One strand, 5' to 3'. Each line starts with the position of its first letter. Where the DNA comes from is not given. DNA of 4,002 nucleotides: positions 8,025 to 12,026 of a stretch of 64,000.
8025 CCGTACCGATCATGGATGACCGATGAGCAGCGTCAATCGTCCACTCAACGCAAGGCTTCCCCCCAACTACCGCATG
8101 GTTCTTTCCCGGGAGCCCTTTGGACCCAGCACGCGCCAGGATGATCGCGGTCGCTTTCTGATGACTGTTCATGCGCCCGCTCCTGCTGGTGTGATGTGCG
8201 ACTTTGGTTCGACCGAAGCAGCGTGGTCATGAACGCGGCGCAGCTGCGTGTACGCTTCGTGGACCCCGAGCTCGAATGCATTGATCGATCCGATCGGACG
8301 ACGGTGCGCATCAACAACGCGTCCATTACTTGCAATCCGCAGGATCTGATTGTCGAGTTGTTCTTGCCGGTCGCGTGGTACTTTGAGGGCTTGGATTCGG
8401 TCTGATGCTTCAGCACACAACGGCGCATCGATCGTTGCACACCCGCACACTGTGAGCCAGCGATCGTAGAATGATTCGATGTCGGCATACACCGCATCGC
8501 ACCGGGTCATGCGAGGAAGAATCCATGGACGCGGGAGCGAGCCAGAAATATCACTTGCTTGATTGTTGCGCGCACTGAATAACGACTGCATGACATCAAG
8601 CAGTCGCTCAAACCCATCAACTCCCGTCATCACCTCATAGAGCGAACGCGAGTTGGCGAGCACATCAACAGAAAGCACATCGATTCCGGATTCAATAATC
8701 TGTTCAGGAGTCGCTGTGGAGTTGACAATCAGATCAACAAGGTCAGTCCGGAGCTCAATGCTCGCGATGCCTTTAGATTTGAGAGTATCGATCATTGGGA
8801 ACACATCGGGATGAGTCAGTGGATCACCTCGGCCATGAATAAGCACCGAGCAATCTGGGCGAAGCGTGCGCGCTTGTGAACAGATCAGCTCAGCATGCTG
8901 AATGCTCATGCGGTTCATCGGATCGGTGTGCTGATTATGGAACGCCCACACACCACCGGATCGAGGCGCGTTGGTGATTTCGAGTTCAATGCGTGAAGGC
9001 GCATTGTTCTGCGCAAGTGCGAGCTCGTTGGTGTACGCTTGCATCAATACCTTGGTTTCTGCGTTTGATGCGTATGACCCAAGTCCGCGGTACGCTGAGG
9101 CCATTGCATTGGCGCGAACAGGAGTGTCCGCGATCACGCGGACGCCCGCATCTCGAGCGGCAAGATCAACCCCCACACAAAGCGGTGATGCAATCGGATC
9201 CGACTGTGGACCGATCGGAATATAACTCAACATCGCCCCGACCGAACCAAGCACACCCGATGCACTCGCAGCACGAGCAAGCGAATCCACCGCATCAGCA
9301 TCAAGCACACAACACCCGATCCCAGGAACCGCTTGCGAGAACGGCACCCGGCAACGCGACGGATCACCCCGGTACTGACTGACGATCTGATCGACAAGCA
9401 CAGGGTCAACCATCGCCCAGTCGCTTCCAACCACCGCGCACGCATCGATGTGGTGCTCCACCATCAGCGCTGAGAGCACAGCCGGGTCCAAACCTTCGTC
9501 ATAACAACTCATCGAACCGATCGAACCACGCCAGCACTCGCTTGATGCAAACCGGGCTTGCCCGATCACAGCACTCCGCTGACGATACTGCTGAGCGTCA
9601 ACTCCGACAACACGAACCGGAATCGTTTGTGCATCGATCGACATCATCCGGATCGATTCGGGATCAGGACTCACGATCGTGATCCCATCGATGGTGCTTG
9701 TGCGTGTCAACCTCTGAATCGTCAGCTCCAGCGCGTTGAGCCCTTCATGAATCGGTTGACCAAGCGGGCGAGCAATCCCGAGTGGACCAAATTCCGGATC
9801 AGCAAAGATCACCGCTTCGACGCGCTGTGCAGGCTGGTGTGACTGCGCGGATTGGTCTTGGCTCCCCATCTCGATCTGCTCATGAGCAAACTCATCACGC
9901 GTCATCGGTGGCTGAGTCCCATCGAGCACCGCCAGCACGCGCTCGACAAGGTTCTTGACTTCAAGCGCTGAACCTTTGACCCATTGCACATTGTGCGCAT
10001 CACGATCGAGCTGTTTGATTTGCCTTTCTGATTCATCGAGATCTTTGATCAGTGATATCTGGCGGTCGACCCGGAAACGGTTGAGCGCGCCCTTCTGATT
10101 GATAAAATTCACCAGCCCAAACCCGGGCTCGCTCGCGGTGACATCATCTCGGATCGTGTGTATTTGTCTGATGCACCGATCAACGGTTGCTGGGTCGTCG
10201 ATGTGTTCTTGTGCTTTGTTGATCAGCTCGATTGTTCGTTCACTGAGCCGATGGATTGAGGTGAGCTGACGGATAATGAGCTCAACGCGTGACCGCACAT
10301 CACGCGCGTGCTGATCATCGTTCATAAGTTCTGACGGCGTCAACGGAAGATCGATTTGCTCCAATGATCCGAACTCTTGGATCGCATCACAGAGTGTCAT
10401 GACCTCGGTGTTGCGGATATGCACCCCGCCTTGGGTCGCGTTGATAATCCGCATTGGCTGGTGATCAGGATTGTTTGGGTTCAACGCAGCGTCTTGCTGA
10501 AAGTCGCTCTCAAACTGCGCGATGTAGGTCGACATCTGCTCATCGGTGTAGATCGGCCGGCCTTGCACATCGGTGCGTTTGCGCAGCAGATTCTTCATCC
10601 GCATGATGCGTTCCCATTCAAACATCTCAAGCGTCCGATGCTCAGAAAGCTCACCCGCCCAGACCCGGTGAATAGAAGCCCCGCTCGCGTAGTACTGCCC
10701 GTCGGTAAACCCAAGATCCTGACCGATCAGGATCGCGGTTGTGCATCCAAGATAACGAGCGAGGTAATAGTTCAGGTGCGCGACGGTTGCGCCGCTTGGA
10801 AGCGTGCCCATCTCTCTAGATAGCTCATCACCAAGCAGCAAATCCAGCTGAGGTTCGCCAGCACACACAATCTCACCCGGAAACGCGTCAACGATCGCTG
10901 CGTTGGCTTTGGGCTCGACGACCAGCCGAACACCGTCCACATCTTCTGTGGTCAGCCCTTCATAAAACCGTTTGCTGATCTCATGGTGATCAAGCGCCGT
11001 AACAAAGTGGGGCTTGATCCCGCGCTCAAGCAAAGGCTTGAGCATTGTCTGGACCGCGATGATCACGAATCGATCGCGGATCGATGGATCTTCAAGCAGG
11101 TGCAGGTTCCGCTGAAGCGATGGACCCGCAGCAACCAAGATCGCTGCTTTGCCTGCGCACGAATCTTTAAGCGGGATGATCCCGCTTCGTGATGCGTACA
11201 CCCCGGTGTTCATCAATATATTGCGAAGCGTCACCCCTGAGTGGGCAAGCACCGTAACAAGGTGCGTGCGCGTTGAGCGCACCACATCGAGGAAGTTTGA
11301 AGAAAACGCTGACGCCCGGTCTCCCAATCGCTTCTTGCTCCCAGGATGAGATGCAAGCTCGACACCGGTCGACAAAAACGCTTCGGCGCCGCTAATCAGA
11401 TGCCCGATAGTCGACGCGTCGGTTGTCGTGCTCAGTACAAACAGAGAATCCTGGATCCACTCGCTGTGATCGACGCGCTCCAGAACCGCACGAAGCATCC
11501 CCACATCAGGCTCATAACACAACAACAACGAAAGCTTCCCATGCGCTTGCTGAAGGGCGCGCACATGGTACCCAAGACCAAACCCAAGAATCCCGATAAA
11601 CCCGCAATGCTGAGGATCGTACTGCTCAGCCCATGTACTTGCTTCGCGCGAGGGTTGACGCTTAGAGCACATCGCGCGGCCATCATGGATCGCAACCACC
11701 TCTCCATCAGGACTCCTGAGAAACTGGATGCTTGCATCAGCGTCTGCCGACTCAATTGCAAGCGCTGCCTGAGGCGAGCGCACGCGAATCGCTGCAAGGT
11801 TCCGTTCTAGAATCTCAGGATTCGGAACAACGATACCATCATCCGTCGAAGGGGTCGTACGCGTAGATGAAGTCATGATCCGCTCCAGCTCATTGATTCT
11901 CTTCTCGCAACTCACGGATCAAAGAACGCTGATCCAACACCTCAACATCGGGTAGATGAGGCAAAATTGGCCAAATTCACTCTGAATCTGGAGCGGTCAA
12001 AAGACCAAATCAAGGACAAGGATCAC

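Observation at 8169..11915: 1,248-aa Maf/DUF115 protein fused to two extra domains in a nonulosonic-acid locus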

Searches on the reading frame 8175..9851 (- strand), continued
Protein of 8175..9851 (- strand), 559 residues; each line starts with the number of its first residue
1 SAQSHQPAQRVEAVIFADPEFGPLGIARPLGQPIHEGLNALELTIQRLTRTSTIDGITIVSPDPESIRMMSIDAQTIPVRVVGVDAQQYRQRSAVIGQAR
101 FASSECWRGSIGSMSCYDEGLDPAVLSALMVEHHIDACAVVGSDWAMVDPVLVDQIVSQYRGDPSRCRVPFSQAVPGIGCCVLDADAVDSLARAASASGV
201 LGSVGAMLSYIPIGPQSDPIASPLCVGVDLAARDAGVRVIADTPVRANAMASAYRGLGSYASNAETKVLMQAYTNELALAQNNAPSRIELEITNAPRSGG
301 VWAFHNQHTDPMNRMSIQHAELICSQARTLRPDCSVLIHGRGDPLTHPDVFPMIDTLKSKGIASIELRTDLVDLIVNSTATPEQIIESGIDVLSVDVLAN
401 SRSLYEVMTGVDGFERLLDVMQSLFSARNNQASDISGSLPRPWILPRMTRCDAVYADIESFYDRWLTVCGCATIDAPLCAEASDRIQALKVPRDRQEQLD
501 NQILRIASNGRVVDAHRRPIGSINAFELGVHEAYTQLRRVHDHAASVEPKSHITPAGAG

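Call 73: search_protein_families(library=ncbifam, alignment_id=A4, max_evalue=0.001)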
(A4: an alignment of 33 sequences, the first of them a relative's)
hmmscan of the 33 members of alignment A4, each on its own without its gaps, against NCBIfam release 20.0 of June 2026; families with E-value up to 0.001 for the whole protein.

A. member 1, P0226 (552 aa): 2 families
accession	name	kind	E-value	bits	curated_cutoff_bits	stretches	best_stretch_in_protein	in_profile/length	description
TIGR04321.1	spiroSPASM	subfamily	6.1e-34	117.6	250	1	131-550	88-506/510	spiro-SPASM protein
TIGR04317.1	W_rSAM_matur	equivalog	1.6e-08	34.1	380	1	313-445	39-169/349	tungsten cofactor oxidoreductase radical SAM maturase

B. families by the number of members that match (of 33 scanned): 13 families
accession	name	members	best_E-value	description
TIGR04321.1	spiroSPASM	33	2.9e-44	spiro-SPASM protein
TIGR04317.1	W_rSAM_matur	26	3.6e-12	tungsten cofactor oxidoreductase radical SAM maturase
TIGR04311.1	rSAM_Geo_metal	13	2.6e-08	radical SAM/SPASM family putative metalloenzyme maturase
TIGR02109.1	PQQ_syn_pqqE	7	4e-07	pyrroloquinoline quinone biosynthesis protein PqqE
TIGR04251.1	SCM_rSAM_ScmF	5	5.7e-10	SynChlorMet cassette radical SAM/SPASM protein ScmF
NF050051.1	FlagModPseD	3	1.2e-18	flagellin modification protein PseD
TIGR04545.1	rSAM_ahbD_hemeb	3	8e-07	heme b synthase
TIGR04038.1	tatD_link_rSAM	3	6.8e-06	TatD family nuclease-associated radical SAM protein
TIGR04053.2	TIGR04053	2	0.00039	TIGR04053 family radical SAM/SPASM domain-containing protein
NF045574.1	sacti_mat_StsB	1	0.00017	StsB family radical SAM/SPASM domain sactipeptide maturase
TIGR02494.1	PFLE_PFLC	1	0.00031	glycyl-radical enzyme activating protein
TIGR04085.1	rSAM_more_4Fe4S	1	0.00045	SPASM domain-containing protein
TIGR04103.1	rSAM_nif11_3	1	0.00068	nif11-class peptide radical SAM maturase 3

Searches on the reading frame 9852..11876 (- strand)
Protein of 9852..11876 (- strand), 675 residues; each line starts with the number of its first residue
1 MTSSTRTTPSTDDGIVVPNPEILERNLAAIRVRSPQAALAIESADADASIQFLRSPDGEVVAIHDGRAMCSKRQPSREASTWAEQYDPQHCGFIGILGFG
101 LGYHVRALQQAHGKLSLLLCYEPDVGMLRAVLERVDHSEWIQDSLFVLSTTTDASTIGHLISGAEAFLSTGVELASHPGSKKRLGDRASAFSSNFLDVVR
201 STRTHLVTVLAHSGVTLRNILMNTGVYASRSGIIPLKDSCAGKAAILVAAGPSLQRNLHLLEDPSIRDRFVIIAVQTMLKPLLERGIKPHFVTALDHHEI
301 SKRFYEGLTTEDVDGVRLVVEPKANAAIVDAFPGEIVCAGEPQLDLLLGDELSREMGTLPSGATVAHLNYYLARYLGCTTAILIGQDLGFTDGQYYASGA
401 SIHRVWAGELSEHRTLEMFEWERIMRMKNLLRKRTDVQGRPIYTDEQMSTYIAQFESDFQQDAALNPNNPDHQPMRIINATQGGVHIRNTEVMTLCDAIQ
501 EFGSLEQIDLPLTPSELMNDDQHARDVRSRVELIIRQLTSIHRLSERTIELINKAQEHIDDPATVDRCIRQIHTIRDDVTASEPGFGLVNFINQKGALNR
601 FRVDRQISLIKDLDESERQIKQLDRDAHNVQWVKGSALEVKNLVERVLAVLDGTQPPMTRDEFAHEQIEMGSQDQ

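Call 49: search_solved_structures(query=window:9852-11876:-, max_evalue=0.01, show_alignments=1)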
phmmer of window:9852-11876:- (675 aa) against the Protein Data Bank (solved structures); distinct sequences matched with E-value up to 0.01: 0.

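Call 64: predict_structure(alignment_id=A3)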
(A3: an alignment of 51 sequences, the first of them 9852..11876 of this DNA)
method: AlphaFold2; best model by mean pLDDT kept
length: 675 residues; sequences in the alignment: 51
mean_pLDDT: 90.3   pTM: 0.87
mean pLDDT of the five models: 90.3, 90.3, 89.3, 88.6, 88.1
residues with pLDDT >= 90: 524; 70-90: 84; 50-70: 45; < 50: 22
segments of 3 or more residues with pLDDT < 50: 1-11, 665-675
pLDDT, mean of each block of 10 residues (from residue 1): 43 79 98 97 97 96 96 97 97 97 98 97 98 98 97 92 93 96 95 93 87 93 96 96 95 85 95 96 96 93 95 97 95 96 94 94 91 97 87 57 62 65 70 88 86 91 75 90 90 96 94 84 97 98 98 97 96 98 96 93 96 94 97 97 98 95 51 34
secondary structure, 60 per line:
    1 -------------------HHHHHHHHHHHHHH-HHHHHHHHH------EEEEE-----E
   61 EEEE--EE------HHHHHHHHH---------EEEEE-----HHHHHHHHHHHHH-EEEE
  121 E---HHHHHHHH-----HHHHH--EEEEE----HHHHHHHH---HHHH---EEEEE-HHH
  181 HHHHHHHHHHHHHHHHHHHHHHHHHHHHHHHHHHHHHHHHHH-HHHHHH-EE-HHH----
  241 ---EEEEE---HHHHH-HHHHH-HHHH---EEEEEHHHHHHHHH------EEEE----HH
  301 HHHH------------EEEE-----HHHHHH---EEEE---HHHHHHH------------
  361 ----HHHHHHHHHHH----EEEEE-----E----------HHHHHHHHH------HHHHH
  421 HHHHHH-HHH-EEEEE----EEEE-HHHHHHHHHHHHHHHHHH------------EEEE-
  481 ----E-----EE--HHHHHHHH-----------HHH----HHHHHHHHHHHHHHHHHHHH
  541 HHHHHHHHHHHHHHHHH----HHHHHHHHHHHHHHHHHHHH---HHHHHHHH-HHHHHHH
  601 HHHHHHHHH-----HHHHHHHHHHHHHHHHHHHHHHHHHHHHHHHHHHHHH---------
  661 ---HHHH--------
elements in order: H20-33 H35-43 E50-54 E60-64 H75-83 E93-97 H103-115 E117-121 H125-132 H138-142 E145-149 H154-161 H165-168 E172-176 H178-222 H224-229 E244-248 H252-256 H258-262 H264-267 E271-275 H276-284 E291-294 H299-304 E317-320 H326-331 E335-338 H342-348 H365-375 E380-384 H401-409 H416-426 E432-436 E441-444 H446-463 E476-479 H495-502 H521-557 H562-581 H585-592 H594-609 H615-651 H664-667

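Call 66: fold_search(model_id=the predicted structure, library=pdb)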
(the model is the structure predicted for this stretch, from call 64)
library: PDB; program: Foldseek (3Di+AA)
matches with E <= 10: 1470; with E <= 0.001: 5
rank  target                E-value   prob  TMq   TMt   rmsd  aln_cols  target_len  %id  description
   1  5mu5                  8.7e-19  1.00  0.52  0.54   9.8       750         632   15  Structure of MAf glycosyltransferase from Magnetospirillum magneticum AMB-1 (released 2017-11-15)
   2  8sd5_B                8.7e-05  1.00  0.19  0.51   5.7       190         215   23  Crystal structure of HPPK from Methanocaldococcus jannaschii (released 2024-07-03)
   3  8sbu_A                2.3e-04  1.00  0.20  0.23  13.5       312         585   15  Crystal structure of MBP fusion with HPPK from Methanocaldococcus jannaschii (released 2024-07-03)
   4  8sd5_C                6.6e-04  1.00  0.20  0.54   5.0       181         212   24  Crystal structure of HPPK from Methanocaldococcus jannaschii (released 2024-07-03)
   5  8sbu_B                7.7e-04  1.00  0.20  0.23  13.7       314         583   14  Crystal structure of MBP fusion with HPPK from Methanocaldococcus jannaschii (released 2024-07-03)
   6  9hmy                  1.2e-03  0.98  0.15  0.27  13.6       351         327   14  Structure of Mycobacterium tuberculosis SteA (Rv1697), a cell division regulator (released 2025-07-30)
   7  9hmz_D                1.4e-03  0.97  0.15  0.27  14.0       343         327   14  Structure of Corynebacterium glutamicum SteA, a cell division regulator (released 2025-07-30)
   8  9hmz_A                1.7e-03  0.96  0.15  0.27  15.1       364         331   13  Structure of Corynebacterium glutamicum SteA, a cell division regulator (released 2025-07-30)
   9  9hmz_G                3.0e-03  0.90  0.14  0.26  15.0       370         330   14  Structure of Corynebacterium glutamicum SteA, a cell division regulator (released 2025-07-30)
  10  8sd5_A                3.1e-03  1.00  0.18  0.49   6.0       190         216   22  Crystal structure of HPPK from Methanocaldococcus jannaschii (released 2024-07-03)
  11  3vyw_A                1.2e-02  0.92  0.12  0.24  16.6       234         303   13  Crystal structure of MNMC2 from Aquifex Aeolicus (released 2012-10-17)
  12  3c6m_D                2.4e-02  0.99  0.16  0.33   5.6       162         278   12  Crystal structure of human spermine synthase in complex with spermine and 5-methylthioadenosine (released 2008-02-19)
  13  3vyw_B                2.8e-02  0.97  0.15  0.30  15.5       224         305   15  Crystal structure of MNMC2 from Aquifex Aeolicus (released 2012-10-17)
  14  7cvu_A                3.7e-02  0.99  0.14  0.35   4.8       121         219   14  Crystal structure of Catechol o-methyl transferase (COMT) from Niastella koreensis (released 2021-09-01)
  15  9d2q                  4.3e-02  0.14  0.08  0.10  25.1       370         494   12  Crystal structure of E. coli Threonine dehydratase (released 2025-04-09)
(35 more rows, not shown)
